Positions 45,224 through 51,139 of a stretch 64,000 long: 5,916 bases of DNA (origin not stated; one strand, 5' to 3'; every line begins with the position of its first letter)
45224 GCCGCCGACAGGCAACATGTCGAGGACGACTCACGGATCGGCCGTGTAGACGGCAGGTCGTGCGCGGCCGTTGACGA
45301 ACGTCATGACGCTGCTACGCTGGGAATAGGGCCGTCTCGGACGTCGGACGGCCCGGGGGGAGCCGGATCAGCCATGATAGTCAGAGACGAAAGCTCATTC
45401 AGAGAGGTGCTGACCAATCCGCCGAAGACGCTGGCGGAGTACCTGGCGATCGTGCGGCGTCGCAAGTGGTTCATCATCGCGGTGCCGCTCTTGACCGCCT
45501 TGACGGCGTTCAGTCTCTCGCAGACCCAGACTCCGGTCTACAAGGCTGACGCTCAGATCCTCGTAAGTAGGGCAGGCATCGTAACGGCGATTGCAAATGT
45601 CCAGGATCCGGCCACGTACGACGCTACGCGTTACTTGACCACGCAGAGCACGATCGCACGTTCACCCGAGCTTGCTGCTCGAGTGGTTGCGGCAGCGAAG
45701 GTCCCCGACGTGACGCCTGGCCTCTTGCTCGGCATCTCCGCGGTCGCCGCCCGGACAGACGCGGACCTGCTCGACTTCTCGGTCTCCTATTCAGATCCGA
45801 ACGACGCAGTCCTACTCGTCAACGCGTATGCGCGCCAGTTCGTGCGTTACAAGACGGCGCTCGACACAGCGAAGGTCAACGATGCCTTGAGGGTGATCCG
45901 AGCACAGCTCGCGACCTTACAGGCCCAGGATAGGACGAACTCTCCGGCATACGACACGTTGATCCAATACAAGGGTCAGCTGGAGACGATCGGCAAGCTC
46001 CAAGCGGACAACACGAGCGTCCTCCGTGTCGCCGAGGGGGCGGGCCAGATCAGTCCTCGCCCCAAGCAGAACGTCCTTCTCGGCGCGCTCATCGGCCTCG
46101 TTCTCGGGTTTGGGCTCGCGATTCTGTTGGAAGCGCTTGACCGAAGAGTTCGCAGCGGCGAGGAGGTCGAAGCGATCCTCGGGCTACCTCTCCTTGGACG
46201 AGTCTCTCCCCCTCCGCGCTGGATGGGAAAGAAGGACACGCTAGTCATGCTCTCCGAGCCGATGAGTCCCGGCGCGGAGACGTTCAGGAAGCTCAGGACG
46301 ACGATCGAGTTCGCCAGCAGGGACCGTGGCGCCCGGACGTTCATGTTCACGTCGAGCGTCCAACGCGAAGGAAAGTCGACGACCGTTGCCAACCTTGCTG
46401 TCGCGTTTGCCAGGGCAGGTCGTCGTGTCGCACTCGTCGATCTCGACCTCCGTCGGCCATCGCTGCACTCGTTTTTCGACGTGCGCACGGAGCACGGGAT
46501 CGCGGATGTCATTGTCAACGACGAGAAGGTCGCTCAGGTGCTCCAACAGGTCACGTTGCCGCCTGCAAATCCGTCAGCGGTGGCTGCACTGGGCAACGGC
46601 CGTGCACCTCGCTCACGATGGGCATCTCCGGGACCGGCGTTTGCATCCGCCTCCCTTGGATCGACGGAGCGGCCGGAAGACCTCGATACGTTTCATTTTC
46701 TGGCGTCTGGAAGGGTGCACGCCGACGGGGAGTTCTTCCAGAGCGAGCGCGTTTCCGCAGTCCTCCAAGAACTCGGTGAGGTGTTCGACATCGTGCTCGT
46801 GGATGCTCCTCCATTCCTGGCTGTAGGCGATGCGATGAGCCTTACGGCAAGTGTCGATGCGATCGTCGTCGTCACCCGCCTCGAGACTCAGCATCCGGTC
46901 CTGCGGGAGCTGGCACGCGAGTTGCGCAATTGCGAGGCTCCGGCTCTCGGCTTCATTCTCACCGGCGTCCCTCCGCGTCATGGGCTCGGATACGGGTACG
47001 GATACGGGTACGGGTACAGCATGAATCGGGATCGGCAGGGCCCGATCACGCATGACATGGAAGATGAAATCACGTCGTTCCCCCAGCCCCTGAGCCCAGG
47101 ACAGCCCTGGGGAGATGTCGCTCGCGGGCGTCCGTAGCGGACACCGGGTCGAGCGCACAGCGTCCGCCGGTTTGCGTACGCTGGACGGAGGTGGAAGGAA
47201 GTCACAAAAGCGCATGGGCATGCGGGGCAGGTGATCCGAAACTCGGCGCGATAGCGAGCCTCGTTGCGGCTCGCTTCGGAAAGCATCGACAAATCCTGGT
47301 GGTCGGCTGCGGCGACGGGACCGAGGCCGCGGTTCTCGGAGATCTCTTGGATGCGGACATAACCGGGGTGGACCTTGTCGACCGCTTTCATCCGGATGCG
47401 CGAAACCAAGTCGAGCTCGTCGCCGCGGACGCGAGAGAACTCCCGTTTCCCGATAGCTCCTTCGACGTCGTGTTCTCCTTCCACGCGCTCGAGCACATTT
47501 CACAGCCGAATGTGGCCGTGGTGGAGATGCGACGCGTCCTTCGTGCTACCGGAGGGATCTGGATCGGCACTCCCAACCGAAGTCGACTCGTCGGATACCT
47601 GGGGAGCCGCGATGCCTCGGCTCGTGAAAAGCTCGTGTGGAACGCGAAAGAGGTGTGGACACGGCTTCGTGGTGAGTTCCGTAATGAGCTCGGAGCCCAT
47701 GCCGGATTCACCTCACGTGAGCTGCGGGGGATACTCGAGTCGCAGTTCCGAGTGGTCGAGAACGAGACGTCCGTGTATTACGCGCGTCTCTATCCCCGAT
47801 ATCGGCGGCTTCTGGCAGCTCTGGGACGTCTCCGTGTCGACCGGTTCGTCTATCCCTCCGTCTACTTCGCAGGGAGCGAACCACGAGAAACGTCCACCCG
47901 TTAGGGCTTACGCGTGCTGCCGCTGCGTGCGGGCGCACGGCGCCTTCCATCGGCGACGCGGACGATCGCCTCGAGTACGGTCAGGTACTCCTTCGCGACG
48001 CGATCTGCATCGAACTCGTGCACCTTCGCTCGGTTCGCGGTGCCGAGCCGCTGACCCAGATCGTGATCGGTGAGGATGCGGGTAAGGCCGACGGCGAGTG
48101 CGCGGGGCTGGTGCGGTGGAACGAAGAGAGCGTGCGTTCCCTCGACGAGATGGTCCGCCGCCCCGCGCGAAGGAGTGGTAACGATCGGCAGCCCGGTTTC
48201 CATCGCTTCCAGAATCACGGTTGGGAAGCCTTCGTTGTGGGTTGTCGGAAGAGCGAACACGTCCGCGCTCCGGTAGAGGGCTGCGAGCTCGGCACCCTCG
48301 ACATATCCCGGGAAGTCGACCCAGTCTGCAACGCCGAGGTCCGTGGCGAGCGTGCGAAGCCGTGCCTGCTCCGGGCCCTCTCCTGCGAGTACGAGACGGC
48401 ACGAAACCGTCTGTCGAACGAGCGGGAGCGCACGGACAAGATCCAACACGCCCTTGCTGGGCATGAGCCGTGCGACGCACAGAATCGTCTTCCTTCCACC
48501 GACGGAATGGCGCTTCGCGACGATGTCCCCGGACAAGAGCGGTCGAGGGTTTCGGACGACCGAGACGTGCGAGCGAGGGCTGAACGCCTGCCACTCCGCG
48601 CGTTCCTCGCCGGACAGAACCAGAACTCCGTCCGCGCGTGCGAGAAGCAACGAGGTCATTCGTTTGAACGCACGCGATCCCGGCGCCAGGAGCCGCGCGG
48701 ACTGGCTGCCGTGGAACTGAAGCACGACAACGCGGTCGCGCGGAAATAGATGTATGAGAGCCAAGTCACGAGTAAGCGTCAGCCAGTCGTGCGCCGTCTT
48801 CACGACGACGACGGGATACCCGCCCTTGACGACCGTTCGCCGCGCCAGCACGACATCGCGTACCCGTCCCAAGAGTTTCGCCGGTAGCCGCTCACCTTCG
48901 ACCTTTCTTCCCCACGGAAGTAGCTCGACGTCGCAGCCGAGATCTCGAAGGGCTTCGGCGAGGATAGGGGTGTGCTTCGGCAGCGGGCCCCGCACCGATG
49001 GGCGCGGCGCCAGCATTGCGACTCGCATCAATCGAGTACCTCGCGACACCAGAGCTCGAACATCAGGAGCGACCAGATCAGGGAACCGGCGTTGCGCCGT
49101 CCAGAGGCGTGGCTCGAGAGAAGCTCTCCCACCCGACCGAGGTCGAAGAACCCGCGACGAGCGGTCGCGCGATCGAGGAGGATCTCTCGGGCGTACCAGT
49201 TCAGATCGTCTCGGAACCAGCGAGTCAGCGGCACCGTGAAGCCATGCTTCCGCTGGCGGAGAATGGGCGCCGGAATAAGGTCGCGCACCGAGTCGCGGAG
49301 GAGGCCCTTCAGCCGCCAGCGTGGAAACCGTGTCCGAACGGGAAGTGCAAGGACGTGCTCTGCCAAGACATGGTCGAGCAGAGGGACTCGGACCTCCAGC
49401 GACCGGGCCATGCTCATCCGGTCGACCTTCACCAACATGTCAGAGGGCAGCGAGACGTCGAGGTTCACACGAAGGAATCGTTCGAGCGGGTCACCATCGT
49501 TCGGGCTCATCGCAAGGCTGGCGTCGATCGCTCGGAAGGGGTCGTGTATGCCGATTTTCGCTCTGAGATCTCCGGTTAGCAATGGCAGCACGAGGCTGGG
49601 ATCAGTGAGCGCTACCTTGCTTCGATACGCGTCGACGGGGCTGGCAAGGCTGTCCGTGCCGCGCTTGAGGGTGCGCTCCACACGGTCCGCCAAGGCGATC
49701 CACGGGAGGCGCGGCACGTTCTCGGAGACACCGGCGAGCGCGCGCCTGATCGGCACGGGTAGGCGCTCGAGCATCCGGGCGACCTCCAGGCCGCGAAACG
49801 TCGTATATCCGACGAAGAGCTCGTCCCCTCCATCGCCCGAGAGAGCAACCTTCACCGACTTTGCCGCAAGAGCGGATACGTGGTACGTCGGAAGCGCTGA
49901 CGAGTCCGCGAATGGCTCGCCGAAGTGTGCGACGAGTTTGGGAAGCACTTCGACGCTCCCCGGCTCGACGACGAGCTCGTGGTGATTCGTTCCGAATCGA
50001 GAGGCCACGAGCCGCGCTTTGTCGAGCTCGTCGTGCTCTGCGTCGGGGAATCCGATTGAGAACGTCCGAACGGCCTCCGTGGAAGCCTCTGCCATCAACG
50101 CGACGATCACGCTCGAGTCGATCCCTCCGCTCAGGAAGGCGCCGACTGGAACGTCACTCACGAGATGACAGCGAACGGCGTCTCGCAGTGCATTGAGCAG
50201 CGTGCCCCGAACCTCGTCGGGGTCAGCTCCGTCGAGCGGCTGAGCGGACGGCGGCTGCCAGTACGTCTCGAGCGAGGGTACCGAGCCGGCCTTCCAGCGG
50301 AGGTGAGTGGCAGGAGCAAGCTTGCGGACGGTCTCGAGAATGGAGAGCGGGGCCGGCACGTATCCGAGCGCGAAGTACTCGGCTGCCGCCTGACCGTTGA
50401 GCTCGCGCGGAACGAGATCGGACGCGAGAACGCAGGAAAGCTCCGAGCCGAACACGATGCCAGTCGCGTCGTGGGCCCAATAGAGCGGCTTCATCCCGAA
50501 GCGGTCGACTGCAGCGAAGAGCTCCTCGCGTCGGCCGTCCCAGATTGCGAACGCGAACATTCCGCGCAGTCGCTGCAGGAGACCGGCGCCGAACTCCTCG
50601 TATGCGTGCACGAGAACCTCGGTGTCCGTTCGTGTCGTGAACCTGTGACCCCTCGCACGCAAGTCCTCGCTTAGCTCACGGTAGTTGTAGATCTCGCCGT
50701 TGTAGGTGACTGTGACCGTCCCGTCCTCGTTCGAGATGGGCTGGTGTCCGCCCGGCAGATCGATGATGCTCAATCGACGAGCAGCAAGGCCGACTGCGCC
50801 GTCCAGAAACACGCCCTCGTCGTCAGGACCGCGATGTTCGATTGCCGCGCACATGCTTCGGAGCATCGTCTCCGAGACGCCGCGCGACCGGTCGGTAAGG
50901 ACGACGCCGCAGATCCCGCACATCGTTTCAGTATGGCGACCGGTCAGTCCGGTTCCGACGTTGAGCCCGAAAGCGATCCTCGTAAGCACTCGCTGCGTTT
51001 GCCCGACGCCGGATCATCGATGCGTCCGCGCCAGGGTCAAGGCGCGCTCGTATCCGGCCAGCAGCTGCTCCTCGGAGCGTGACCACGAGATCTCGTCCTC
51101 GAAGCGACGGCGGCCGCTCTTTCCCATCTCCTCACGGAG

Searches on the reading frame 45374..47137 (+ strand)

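Call 43: search_protein_families(library=pfam, proteins=[window:45374-47137:+], max_evalue=0.001)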
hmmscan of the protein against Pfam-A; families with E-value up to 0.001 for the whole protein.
window:45374-47137:+ (587 aa): 5 families
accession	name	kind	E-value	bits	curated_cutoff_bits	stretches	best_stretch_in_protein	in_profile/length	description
PF02706.20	Wzz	-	2e-10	41.3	25.5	1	20-105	5-88/91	Chain length determinant protein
PF13614.12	AAA_31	-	3.3e-10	40.6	27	1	333-392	14-75/177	AAA domain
PF01656.29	CbiA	-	1.2e-09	38.7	25.4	1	333-528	11-109/125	CobQ/CobB/MinD/ParA nucleotide binding domain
PF09140.17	MipZ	-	1.4e-08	34.8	20.7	1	332-374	12-54/262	ATPase MipZ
PF10609.15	ParA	-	5.9e-07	29.6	27.1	1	333-374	16-57/246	NUBPL iron-transfer P-loop NTPase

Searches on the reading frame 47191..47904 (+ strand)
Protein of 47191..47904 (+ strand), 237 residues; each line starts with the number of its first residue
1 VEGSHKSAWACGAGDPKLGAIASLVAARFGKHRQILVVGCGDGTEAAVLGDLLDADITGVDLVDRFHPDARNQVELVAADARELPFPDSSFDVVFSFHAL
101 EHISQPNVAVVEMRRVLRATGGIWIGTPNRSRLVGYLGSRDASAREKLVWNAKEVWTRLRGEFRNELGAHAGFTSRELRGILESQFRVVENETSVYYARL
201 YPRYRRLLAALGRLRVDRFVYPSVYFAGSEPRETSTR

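Call 43: search_protein_families(library=pfam, proteins=[window:47191-47904:+], max_evalue=0.001)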
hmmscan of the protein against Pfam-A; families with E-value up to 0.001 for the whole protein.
window:47191-47904:+ (237 aa): 7 families
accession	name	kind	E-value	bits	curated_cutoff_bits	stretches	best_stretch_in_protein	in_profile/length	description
PF08241.18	Methyltransf_11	-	1.4e-20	74.2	21.2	1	36-123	1-93/95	Methyltransferase domain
PF13649.12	Methyltransf_25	-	1.8e-16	61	27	1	35-121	1-97/97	Methyltransferase domain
PF13489.12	Methyltransf_23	-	1.1e-10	41.9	27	1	26-183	17-155/164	Methyltransferase domain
PF13847.12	Methyltransf_31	-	1.3e-10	41.5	27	1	33-134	5-119/145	Methyltransferase domain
PF08242.18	Methyltransf_12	-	1.4e-09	39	30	1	36-121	1-96/98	Methyltransferase domain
PF01209.24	Ubie_methyltran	-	5.7e-06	26.3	20.1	1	65-123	91-149/233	ubiE/COQ5 methyltransferase family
PF03141.22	Methyltransf_29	-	8.8e-05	21.7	23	1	28-125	114-216/506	Putative S-adenosyl-L-methionine-dependent methyltransferase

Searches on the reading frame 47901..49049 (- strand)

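Call 43: search_protein_families(library=pfam, proteins=[window:47901-49049:-], max_evalue=0.001)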
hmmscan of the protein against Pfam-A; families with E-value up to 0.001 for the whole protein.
window:47901-49049:- (382 aa): 6 families
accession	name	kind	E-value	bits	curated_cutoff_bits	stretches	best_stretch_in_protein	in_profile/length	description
PF00534.26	Glycos_transf_1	-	3.5e-36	124.8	26.4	1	180-340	9-170/172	Glycosyl transferases group 1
PF13692.12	Glyco_trans_1_4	-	1.4e-34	119.8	27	1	186-328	1-142/142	Glycosyl transferases group 1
PF20706.3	GT4-conflict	-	9.6e-08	31.8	26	1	180-304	190-323/385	Family 4 Glycosyltransferase in conflict systems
PF13524.12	Glyco_trans_1_2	-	3.6e-07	30.7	25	1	218-356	16-143/144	Glycosyl transferase-like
PF13439.12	Glyco_transf_4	-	4.4e-07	30.5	28.5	1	30-168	11-165/170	Glycosyltransferase Family 4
PF13579.12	Glyco_trans_4_4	-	1.9e-05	25.5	29.7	1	9-167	20-157/158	Glycosyl transferase 4-like domain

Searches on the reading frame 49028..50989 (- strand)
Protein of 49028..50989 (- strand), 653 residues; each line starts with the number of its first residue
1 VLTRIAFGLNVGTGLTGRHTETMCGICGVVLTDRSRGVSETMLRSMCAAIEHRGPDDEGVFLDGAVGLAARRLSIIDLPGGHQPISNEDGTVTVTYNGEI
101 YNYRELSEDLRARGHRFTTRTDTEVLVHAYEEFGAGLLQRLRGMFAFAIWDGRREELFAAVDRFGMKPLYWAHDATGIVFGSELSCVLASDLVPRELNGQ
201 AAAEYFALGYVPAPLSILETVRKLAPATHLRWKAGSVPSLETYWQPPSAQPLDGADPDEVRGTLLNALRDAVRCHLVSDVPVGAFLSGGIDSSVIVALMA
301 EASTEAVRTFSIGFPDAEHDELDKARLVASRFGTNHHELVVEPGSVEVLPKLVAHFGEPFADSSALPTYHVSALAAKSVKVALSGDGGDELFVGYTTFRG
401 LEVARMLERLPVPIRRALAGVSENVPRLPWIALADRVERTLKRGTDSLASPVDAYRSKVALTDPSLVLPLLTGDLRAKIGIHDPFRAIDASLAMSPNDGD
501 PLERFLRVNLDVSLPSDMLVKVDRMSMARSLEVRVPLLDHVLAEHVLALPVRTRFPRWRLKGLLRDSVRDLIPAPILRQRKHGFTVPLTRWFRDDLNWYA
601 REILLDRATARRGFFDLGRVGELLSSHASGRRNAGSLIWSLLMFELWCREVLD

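Call 43: search_protein_families(library=pfam, proteins=[window:49028-50989:-], max_evalue=0.001)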
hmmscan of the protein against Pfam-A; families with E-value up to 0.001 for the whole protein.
window:49028-50989:- (653 aa): 5 families
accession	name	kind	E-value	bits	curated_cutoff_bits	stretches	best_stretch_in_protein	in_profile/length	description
PF00733.27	Asn_synthase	-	1.5e-95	321.3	21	1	264-648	2-353/354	Asparagine synthase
PF13537.11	GATase_7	-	2.8e-45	153.7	25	1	71-188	2-122/123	Glutamine amidotransferase domain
PF13522.11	GATase_6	-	2e-42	144.7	27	1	55-183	1-130/130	Glutamine amidotransferase domain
PF12481.13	DUF3700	-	1.9e-05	24.7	27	1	137-183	125-171/228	Aluminium induced protein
PF02540.23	NAD_synthase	-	5.2e-05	22.9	21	1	265-398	6-140/242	NAD synthase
